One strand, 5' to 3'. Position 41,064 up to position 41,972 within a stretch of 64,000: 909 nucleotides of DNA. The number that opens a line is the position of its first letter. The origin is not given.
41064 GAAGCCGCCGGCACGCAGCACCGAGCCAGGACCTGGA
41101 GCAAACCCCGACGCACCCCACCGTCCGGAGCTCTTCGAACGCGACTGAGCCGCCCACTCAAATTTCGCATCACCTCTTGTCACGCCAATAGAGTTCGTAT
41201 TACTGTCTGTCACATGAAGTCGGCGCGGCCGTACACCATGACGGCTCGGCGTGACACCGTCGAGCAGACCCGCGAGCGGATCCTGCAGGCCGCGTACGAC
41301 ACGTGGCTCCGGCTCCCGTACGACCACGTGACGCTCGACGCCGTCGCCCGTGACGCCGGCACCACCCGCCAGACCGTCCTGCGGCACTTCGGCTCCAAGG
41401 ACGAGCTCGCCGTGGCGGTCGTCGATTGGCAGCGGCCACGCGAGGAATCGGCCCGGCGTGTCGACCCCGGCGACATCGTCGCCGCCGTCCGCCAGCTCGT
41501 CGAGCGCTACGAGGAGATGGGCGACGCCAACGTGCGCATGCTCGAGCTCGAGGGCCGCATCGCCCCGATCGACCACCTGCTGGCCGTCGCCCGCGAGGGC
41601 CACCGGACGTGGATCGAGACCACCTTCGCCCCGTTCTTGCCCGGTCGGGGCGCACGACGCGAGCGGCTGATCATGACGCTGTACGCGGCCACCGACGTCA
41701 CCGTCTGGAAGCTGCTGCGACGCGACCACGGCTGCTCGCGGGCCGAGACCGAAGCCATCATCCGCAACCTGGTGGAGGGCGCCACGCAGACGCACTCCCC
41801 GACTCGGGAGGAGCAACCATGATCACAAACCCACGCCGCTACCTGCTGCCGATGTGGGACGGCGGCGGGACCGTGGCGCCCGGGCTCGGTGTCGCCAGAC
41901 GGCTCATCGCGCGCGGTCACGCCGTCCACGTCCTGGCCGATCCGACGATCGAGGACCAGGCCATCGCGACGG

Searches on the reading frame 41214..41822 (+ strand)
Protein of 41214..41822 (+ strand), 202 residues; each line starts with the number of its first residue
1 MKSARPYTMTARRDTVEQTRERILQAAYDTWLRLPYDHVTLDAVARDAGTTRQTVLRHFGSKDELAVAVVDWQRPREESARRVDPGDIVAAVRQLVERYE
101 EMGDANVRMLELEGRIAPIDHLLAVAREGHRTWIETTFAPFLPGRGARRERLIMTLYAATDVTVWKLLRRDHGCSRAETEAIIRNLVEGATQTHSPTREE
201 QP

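Call 13: find_encoding_contigs(protein=window:41214-41822:+, flank=10000, max_places=10)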
Protein window:41214-41822:+ (202 aa): no gene with exactly this product is on record in the collection.

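Call 15: find_homologous_proteins(query=window:41214-41822:+)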
Query window:41214-41822:+ (202 aa): 804 proteins with E <= 0.001 among 1580 candidates; the best 120 are listed.
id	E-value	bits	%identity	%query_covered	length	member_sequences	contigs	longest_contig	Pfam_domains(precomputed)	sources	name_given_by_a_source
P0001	1.1e-110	386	91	100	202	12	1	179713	PF00440.30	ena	-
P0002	2.5e-102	359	81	100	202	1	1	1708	PF00440.30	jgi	jgi:AcrR family transcriptional regulator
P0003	2.7e-100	352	81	100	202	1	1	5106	PF00440.30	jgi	jgi:AcrR family transcriptional regulator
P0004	7.0e-99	348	81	99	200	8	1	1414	PF00440.30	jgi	jgi:AcrR family transcriptional regulator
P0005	1.6e-97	343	78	100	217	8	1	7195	PF00440.30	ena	-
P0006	7.1e-97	341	80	99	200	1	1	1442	PF00440.30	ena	-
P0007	3.9e-95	335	80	95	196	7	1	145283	PF00440.30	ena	-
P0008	5.8e-95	335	78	100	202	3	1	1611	PF00440.30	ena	-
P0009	2.8e-93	329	79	96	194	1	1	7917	PF00440.30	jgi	jgi:AcrR family transcriptional regulator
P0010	3.4e-91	322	77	100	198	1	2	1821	PF00440.30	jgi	jgi:AcrR family transcriptional regulator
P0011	7.8e-91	321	78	96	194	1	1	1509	PF00440.30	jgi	jgi:AcrR family transcriptional regulator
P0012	4.4e-90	319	77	94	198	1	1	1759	PF00440.30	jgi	jgi:AcrR family transcriptional regulator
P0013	5.7e-88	312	77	96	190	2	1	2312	PF00440.30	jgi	jgi:AcrR family transcriptional regulator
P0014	8.5e-85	302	77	97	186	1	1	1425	PF00440.30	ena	-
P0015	3.9e-82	293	69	100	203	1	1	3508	PF00440.30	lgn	-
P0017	3.3e-79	283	87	74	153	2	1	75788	PF00440.30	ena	-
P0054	1.3e-68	249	95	61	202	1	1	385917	PF00440.30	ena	-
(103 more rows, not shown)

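Call 16: search_protein_families(library=pfam, proteins=[window:41214-41822:+])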
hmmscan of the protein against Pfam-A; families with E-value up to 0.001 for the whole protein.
window:41214-41822:+ (202 aa): 1 family
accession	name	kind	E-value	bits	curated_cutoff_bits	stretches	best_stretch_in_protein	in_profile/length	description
PF00440.29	TetR_N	-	3.6e-10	39.9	24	1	23-69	1-47/47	Bacterial regulatory proteins, tetR family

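Call 17: find_encoding_contigs(protein=P0001, flank=6000, max_places=4)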
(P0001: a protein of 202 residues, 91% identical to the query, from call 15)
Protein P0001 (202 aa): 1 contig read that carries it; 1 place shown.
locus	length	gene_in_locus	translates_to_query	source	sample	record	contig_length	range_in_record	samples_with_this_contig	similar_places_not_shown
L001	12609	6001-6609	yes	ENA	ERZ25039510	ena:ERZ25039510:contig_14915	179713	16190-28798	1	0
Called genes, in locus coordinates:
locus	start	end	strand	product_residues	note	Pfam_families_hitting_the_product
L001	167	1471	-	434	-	PF03476:MOSC_N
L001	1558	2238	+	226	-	-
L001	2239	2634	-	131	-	PF00144:Beta-lactamase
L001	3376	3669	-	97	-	-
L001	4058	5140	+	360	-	PF13450:NAD_binding_8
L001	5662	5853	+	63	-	-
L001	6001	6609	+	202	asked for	PF00440:TetR_N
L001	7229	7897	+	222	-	PF00201:UDPGT, PF06722:EryCIII-like_C, PF04101:Glyco_tran_28_C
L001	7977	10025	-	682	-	PF02515:CoA_transf_3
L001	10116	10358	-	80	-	-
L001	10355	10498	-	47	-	-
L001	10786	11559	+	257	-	-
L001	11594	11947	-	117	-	-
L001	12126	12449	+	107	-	-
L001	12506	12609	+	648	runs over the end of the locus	PF01145:Band_7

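Call 18: find_encoding_contigs(protein=P0054, flank=6000, max_places=4)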
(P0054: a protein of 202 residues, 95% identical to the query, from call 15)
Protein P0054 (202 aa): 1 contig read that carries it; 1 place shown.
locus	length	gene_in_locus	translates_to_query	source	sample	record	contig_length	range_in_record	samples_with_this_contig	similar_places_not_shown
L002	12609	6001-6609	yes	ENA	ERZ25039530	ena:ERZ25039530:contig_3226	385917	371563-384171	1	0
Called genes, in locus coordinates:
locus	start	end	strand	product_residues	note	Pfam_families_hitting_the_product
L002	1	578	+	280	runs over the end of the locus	PF01734:Patatin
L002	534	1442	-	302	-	PF03476:MOSC_N, PF03473:MOSC (faint)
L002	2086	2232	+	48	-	-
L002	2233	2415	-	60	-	PF00144:Beta-lactamase (weak)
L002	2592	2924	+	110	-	-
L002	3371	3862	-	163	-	-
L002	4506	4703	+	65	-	-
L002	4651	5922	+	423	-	-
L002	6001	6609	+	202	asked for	PF00440:TetR_N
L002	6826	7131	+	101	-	-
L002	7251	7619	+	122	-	-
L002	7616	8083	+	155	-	PF00201:UDPGT, PF06722:EryCIII-like_C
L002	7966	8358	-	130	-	PF02515:CoA_transf_3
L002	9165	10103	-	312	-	PF04909:Amidohydro_2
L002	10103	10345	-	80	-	-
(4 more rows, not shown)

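Call 19: find_encoding_contigs(protein=P0007, flank=6000, max_places=4)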
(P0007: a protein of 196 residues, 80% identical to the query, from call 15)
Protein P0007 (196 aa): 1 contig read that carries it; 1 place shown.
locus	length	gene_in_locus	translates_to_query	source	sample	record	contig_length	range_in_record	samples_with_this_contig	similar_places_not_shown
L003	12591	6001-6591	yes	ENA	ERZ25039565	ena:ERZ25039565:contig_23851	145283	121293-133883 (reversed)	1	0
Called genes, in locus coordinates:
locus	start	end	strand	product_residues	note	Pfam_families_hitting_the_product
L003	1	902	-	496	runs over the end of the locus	-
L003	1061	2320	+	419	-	PF13458:Peripla_BP_6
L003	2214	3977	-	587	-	PF00501:AMP-binding, PF13193:AMP-binding_C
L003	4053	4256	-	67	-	-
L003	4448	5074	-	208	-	PF05694:SBP56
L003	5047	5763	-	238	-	PF05694:SBP56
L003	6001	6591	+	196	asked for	PF00440:TetR_N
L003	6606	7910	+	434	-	PF06722:EryCIII-like_C, PF04101:Glyco_tran_28_C, PF00201:UDPGT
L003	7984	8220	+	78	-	-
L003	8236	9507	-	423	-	PF00501:AMP-binding, PF13193:AMP-binding_C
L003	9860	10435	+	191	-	PF00440:TetR_N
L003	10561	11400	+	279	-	PF13539:Peptidase_M15_4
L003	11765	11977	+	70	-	-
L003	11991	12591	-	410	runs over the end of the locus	PF07676:PD40 (faint), PF26549:Tricorn_N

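Call 20: find_encoding_contigs(protein=P0017, flank=6000, max_places=4)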
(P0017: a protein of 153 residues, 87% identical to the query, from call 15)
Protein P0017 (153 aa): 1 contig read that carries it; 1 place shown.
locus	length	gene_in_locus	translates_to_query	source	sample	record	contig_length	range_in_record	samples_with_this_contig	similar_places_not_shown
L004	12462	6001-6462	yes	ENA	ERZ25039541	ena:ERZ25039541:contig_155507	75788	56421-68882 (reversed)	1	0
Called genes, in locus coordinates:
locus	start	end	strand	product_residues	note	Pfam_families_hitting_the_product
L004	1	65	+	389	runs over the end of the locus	-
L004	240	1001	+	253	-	PF22058:X25_BaPul_like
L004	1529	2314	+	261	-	PF07596:SBP_bac_10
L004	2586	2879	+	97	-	-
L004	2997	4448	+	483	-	-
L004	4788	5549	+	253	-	PF00128:Alpha-amylase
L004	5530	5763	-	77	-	PF05694:SBP56 (weak)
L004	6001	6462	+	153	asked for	PF00440:TetR_N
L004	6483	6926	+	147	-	-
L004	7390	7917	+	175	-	PF06722:EryCIII-like_C, PF04101:Glyco_tran_28_C, PF00201:UDPGT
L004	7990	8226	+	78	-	-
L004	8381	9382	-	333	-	PF00501:AMP-binding, PF13193:AMP-binding_C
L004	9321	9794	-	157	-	PF00501:AMP-binding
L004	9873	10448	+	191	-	PF00440:TetR_N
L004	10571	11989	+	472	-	PF13539:Peptidase_M15_4, PF01471:PG_binding_1, PF09374:PG_binding_3 (faint)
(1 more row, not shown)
